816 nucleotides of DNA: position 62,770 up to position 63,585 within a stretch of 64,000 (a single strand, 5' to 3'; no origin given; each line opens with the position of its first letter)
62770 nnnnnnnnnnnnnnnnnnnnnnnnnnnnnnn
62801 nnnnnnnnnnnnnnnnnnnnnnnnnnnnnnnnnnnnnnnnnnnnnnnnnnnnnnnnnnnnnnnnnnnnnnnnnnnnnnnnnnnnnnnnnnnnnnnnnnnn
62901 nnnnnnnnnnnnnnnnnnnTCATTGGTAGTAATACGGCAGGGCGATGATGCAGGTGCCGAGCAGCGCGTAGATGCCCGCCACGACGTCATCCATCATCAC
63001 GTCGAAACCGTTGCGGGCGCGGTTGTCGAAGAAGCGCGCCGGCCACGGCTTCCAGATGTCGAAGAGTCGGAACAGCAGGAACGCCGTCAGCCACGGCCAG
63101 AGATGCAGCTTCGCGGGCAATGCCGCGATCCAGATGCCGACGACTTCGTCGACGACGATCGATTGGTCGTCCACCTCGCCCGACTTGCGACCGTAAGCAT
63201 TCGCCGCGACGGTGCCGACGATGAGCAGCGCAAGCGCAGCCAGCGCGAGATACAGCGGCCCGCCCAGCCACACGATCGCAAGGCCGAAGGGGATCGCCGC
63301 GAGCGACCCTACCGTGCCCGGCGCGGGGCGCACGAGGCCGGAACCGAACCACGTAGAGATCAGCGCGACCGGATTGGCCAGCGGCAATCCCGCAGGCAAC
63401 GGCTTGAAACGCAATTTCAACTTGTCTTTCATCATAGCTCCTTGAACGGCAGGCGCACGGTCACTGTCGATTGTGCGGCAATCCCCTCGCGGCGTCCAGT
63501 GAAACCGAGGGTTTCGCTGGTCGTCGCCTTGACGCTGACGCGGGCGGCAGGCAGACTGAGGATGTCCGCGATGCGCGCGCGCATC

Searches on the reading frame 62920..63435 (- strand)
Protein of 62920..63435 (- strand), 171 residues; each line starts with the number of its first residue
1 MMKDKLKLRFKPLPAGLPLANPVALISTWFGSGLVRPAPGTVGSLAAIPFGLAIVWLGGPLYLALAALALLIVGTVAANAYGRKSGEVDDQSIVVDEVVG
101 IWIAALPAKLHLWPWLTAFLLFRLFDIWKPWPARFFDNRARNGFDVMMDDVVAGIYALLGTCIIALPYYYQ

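Call 63: search_protein_families(library=pfam, proteins=[window:62920-63435:-], max_evalue=0.001)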
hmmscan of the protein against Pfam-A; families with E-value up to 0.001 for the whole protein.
window:62920-63435:- (171 aa): 1 family
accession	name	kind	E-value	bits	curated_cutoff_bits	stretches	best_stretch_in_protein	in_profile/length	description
PF04608.18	PgpA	-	1.1e-39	136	28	1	26-163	2-139/141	Phosphatidylglycerophosphatase A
